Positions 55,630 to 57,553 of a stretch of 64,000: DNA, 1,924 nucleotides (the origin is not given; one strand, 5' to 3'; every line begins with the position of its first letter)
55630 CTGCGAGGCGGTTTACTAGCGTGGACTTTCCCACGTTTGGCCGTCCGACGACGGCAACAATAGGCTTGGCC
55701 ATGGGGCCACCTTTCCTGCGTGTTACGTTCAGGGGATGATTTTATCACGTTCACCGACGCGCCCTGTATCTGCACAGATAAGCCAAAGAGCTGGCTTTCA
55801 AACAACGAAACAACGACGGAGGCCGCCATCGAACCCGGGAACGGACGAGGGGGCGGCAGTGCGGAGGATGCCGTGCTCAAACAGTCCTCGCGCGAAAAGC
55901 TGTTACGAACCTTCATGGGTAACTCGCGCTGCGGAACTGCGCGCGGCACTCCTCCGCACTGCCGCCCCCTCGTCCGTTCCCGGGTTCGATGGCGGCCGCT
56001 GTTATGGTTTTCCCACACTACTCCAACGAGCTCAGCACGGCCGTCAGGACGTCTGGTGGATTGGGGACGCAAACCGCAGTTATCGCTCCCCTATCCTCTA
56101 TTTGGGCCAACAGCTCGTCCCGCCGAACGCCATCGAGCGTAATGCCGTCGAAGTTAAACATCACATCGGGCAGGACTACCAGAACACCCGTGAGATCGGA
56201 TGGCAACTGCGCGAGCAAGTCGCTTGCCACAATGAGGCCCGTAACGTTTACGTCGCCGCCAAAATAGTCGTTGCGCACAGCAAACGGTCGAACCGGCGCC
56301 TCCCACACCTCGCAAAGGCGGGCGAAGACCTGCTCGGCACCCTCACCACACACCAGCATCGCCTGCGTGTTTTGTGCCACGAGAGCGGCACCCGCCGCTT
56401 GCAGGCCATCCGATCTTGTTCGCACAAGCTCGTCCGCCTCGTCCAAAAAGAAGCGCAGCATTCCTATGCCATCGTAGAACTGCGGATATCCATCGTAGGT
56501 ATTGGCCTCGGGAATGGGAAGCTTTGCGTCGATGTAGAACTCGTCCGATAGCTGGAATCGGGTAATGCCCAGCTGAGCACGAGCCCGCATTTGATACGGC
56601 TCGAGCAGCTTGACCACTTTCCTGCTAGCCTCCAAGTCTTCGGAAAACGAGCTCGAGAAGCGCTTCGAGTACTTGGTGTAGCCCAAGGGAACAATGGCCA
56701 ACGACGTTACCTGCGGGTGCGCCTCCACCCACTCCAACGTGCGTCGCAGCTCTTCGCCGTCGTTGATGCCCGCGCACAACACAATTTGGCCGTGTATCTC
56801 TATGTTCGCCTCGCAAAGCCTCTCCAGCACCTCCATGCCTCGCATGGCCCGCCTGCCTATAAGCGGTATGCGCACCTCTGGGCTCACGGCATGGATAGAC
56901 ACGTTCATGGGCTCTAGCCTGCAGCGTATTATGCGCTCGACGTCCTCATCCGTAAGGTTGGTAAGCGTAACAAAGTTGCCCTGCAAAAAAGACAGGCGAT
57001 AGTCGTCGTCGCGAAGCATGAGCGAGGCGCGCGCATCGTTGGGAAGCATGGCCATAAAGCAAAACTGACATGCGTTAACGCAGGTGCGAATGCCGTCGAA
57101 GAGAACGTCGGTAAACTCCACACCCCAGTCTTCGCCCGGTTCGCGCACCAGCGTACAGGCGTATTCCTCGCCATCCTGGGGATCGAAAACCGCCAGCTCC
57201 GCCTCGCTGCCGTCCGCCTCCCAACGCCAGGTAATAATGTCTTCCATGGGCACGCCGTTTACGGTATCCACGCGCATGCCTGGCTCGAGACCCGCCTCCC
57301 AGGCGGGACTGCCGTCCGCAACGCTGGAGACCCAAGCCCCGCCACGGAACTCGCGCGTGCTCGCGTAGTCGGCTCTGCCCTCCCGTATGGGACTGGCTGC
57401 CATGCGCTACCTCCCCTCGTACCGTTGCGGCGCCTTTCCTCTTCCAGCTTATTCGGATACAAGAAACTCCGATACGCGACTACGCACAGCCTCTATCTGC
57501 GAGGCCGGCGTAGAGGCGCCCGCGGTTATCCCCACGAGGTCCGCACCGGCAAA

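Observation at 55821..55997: Family-1 repeat: invariant asymmetric split core inside copy-specific, self-complementary 20-60 bp arms (5 copies in 64 kb)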

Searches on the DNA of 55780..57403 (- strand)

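Call 44: search_rna_families(source=window, start=55780, end=56040, threshold=evalue, max_evalue=10)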
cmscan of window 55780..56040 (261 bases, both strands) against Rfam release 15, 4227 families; matches with E-value up to 10: 11.
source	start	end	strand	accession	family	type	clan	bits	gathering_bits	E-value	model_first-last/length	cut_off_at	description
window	55809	56009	+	RF04159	MIR1437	Gene; miRNA;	-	86.7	168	6.2e-16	1-192/192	no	MIR1437 microRNA precursor family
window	55825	55993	-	RF04159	MIR1437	Gene; miRNA;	-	71.1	168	1.7e-12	1-192/192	no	MIR1437 microRNA precursor family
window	55822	55997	-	RF04119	MIR1858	Gene; miRNA;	-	69.6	137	2.1e-12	1-197/197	no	MIR1858 microRNA precursor family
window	55821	55997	+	RF04119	MIR1858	Gene; miRNA;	-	69.6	137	2.1e-12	31-173/197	no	MIR1858 microRNA precursor family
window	55827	55992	+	RF00690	MIR408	Gene; miRNA;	-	31.5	64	3.3e-06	1-126/126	no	MIR408 microRNA precursor family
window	55840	55978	-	RF03944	mir-935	Gene; miRNA;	-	31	73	0.007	1-91/91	no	mir-935 microRNA precursor family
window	55840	55978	+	RF03944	mir-935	Gene; miRNA;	-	30.7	73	0.008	1-91/91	no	mir-935 microRNA precursor family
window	55826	55991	-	RF00690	MIR408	Gene; miRNA;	-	28.6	64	2.5e-05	1-126/126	no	MIR408 microRNA precursor family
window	55843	55973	-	RF03801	mir-7143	Gene; miRNA;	-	12.8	90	8.2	1-61/61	no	mir-7143 microRNA precursor family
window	55825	55994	-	RF02400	Hsp83_3_UTR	Cis-reg;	-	11.9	90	0.18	168-439/470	no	Heat shock protein 83 3' UTR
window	55780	56006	-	RF00216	IRES_c-myc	Cis-reg; IRES;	-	7.9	40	3.3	1-219/302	3'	c-myc internal ribosome entry site (IRES)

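Call 76: search_with_rna_model(model_id=R1, sources=[L002, L003, L004, L006, L007, L008, L009, L010, L011, L013, L014, L015, L016, L018, L020, L021, L023, L024, L027, L028, L029, L031, L033, L034, L035, L036, L037, L038, L040, L042, L043, L045, L046, L048, L049, L051, L052, L053, L054, L055, L056, L057, L058, L059, L060, L061, L062, L063, L064, L065, L066, L067, L068, L069, L070, L071, L072, L073, L075, L076, L077, L079, L080, L082, L083, L085, L086, L087, L088, L089, L091, L092, L094, L096, L097, L098, L099, L100, L101, L102, L104, L105, L107, L108, L109, L111, L113, L115, L005, L116], max_evalue=0.001, make_alignment=true)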
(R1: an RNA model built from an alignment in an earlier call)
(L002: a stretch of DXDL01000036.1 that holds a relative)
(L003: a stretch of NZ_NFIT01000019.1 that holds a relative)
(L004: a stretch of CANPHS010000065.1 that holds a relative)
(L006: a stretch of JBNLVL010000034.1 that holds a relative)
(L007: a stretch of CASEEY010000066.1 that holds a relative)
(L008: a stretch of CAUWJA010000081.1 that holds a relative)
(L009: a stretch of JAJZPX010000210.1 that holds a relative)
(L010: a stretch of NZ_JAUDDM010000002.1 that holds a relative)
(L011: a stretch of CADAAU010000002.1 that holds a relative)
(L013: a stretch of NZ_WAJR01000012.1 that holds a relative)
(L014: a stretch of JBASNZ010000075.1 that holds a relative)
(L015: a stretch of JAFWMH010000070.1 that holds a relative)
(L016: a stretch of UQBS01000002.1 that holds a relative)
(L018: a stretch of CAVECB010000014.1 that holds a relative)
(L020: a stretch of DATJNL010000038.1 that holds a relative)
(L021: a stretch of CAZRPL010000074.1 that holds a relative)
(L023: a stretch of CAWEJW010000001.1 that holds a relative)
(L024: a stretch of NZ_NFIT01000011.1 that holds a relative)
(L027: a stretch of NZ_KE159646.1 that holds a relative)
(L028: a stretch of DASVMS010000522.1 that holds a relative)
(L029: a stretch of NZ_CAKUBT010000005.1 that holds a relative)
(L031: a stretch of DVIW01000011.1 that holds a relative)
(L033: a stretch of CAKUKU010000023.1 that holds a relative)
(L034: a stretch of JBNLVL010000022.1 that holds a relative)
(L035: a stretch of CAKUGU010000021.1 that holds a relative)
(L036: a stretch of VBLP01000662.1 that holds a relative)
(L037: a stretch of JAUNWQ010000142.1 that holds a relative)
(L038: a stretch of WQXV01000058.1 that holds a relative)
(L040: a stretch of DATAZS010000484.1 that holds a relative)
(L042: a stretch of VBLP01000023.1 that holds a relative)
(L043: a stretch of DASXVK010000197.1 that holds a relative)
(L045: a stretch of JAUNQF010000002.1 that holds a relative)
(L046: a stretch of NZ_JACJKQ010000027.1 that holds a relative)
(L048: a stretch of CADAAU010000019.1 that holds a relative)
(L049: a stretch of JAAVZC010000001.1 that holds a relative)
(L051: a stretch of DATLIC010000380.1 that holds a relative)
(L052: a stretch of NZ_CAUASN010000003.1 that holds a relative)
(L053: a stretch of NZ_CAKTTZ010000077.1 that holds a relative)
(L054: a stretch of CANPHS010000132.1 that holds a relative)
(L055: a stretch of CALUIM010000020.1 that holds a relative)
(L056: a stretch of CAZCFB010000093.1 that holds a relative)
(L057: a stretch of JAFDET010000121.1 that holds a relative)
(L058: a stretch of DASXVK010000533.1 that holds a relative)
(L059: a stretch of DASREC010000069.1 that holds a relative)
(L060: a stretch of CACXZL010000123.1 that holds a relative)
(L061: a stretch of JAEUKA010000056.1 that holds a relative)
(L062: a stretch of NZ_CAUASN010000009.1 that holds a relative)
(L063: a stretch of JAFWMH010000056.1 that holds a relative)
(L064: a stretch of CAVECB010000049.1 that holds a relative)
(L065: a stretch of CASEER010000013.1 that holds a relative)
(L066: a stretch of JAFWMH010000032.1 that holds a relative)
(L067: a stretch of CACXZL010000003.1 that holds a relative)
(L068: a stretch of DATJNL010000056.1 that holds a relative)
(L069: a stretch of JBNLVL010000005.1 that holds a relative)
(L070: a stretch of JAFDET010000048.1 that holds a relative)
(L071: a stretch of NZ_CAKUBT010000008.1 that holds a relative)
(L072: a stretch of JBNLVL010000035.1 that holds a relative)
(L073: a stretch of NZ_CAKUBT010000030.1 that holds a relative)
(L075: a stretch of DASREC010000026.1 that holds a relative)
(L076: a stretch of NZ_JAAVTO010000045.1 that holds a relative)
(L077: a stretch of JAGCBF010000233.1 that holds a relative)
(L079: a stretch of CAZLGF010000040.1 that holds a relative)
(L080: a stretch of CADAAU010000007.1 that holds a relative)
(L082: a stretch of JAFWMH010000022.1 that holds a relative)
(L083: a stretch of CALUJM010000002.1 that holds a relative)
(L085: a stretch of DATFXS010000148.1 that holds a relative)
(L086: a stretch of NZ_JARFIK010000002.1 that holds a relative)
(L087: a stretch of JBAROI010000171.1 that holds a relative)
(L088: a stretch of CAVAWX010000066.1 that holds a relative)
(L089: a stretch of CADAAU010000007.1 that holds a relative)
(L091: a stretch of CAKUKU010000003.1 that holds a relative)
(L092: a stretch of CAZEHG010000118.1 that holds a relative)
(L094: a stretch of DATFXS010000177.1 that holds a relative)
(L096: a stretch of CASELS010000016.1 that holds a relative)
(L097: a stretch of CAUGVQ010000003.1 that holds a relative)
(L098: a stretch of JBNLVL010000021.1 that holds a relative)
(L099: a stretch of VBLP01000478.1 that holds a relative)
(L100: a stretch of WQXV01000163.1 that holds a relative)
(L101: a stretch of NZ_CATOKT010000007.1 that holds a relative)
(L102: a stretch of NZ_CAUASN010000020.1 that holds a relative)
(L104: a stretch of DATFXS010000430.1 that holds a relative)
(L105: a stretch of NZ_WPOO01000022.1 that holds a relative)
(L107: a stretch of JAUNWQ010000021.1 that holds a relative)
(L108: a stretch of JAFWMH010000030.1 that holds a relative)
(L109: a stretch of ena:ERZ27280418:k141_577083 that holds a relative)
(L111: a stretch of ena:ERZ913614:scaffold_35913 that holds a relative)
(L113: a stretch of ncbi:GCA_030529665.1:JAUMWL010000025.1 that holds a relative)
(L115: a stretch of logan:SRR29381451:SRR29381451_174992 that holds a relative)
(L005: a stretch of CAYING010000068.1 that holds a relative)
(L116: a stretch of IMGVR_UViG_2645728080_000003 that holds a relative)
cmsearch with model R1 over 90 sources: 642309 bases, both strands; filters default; matches with E-value up to 0.001: 108.
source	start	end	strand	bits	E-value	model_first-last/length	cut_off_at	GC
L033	5661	5731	+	90.3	4.4e-18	1-71/71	no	0.69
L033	5763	5833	+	88.2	1.4e-17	1-71/71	no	0.7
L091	93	163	-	88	1.6e-17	1-71/71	no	0.69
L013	536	606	+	87.5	2e-17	1-71/71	no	0.76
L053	3547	3617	-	84.3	1.2e-16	1-71/71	no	0.7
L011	5643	5715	+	84.2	1.3e-16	1-71/71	no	0.68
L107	6005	6075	+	84.2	1.3e-16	1-71/71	no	0.7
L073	1562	1632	+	84.1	1.3e-16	1-71/71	no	0.7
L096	5492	5566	-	83.5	1.8e-16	1-71/71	no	0.63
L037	869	939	+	83.3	2e-16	1-71/71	no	0.66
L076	5933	6003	-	83.2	2.1e-16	1-71/71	no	0.79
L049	6454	6524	+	83.1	2.2e-16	1-71/71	no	0.7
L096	3973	4054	-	83.1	2.3e-16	1-71/71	no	0.66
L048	3944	4016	-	82.2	3.7e-16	1-71/71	no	0.67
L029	4818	4888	-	82.2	3.8e-16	1-71/71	no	0.72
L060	7806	7876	+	81.9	4.4e-16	1-71/71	no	0.68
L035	1462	1532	-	81.8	4.6e-16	1-71/71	no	0.66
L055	5524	5598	+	79.7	1.5e-15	1-71/71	no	0.63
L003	3020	3096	+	79.2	1.9e-15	1-71/71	no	0.68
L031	5553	5652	+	79.2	1.9e-15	1-71/71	no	0.68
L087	4057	4131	-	78.7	2.5e-15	1-71/71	no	0.59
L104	850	955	-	78.1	3.5e-15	1-71/71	no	0.67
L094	5992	6097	+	78.1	3.6e-15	1-71/71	no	0.65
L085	5893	5998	-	78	3.7e-15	1-71/71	no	0.67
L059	2684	2765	+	77.7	4.4e-15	1-71/71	no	0.7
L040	2574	2677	+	77.6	4.5e-15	1-71/71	no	0.68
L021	547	621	+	76.6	7.8e-15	1-71/71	no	0.61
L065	2502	2581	+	76.5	8.4e-15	1-71/71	no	0.57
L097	3212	3293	+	76.5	8.5e-15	1-71/71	no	0.74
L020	4854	4957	+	76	1.1e-14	1-71/71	no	0.74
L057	5245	5349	-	75.9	1.2e-14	1-71/71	no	0.73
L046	4654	4735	-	75.7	1.3e-14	1-71/71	no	0.66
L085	177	282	+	74.9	2.1e-14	1-71/71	no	0.68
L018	5592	5691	-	74.7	2.2e-14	1-71/71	no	0.74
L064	1078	1177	-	74.6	2.4e-14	1-71/71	no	0.73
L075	5632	5732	-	74.5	2.5e-14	1-71/71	no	0.71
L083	6550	6649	-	73.5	4.4e-14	1-71/71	no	0.64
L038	3421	3492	-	73.1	5.3e-14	1-71/71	no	0.69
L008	2613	2684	-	72.3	8.4e-14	1-71/71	no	0.69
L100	153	224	-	71.7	1.2e-13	1-71/71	no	0.69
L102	5458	5557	+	71.2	1.5e-13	1-71/71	no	0.63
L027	602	701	-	71.2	1.5e-13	1-71/71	no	0.64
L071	2251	2321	+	70.7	2.1e-13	1-71/71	no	0.72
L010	4381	4454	+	70.6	2.1e-13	1-71/71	no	0.66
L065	2792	2880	-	70.2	2.6e-13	1-71/71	no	0.61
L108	3090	3156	+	69.6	3.7e-13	1-71/71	no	0.75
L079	2459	2533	-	69.5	3.9e-13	1-71/71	no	0.71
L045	2813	2891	+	69.3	4.2e-13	1-71/71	no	0.65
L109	4443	4547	-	69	5.1e-13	1-71/71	no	0.62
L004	6761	6860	+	68.4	6.9e-13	1-71/71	no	0.65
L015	7867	7933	-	68.4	7e-13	1-71/71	no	0.67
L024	894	993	-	68.2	7.7e-13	1-71/71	no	0.63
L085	5704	5809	+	67.6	1.1e-12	1-71/71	no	0.65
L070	4002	4109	+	67.2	1.3e-12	1-71/71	no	0.74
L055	5661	5743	-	67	1.5e-12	1-71/71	no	0.61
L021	899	972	-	65.9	2.8e-12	1-71/71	no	0.64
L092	4343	4443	-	65.4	3.6e-12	1-71/71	no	0.61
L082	2416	2482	-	65.2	4e-12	1-71/71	no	0.73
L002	1694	1794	-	65.1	4.3e-12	1-71/71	no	0.67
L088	1719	1817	-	64.6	5.6e-12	1-71/71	no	0.73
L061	4563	4667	+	64.3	6.7e-12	1-71/71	no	0.7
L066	5410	5476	+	64.2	7.1e-12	1-71/71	no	0.75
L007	7584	7657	-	63.6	9.9e-12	1-71/71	no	0.68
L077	3691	3748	+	62.4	1.8e-11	1-58/71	3'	0.66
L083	6438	6521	+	62.3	2e-11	1-71/71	no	0.73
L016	7048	7147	-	62.2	2.1e-11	1-71/71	no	0.61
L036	5467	5601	-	62.1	2.2e-11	1-71/71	no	0.69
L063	5733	5799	-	61.5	3.1e-11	1-71/71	no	0.7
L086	7671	7771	+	61.2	3.5e-11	1-71/71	no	0.65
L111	1694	1798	-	60.9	4.4e-11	1-71/71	no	0.67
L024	783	866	+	60.5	5.3e-11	1-71/71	no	0.74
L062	7065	7165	-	60.2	6.4e-11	1-71/71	no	0.69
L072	6910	7033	-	59.9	7.5e-11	1-71/71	no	0.71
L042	6652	6783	+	59.5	9.2e-11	1-71/71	no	0.69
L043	5751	5879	-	58.9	1.2e-10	1-71/71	no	0.78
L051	6726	6866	+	58.7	1.4e-10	1-71/71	no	0.76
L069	3378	3501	+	58.5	1.5e-10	1-71/71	no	0.73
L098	3458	3581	-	58.4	1.7e-10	1-71/71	no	0.73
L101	540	640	+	58.1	2e-10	1-71/71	no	0.64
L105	2942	3042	-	58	2.1e-10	1-71/71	no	0.7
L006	6869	6992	+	57.3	3e-10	1-71/71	no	0.73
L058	3383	3512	+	57.3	3.1e-10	1-71/71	no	0.74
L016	6779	6878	+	57.2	3.3e-10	1-71/71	no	0.6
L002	1583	1666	+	57.1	3.3e-10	1-71/71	no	0.75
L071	2377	2475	-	57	3.7e-10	1-71/71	no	0.6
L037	1007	1104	-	56.8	4e-10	1-71/71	no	0.65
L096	5363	5435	+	56.3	5.1e-10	1-71/71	no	0.66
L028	1400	1533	+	55.7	7.1e-10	1-71/71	no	0.69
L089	5071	5142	+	55.7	7.2e-10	1-71/71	no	0.67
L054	1472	1572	-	54.9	1.1e-09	1-71/71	no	0.68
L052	7105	7205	+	54.8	1.2e-09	1-71/71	no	0.67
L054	799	899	+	54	1.8e-09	1-71/71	no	0.65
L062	6225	6323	+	53.1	2.9e-09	1-71/71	no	0.67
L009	1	121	-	53.1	3e-09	1-71/71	no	0.73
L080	4950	5021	+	52.9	3.3e-09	1-71/71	no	0.64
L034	1717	1841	+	52.4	4.3e-09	1-71/71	no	0.76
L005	500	696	+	51.2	8.3e-09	1-71/71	no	0.47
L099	3962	4093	-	51.1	9.2e-09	1-71/71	no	0.72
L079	2334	2411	+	50.8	1.1e-08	1-71/71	no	0.73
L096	3836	3908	+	47.8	5.4e-08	1-71/71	no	0.64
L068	3657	3762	+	47.8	5.5e-08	1-71/71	no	0.73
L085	398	504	-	47.5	6.4e-08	1-71/71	no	0.67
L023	7118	7235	-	44.2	3.8e-07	1-71/71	no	0.76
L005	555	642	-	43.7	5.1e-07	1-71/71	no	0.52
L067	2964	3032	+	43.3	6.2e-07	1-71/71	no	0.68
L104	434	540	+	42.3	1.1e-06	1-71/71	no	0.68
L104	653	759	+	42.2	1.2e-06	1-71/71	no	0.66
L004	6899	7002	-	37.1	1.9e-05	1-71/71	no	0.6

Alignment A4: 108 matches aligned to the model, 228 columns, each read 5' to 3' on its own strand. Consensus structure (alignment columns), stored with it:
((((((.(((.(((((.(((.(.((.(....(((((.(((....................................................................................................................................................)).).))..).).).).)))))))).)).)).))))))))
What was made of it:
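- The model gives 108 hits in 90 loci (call 76).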
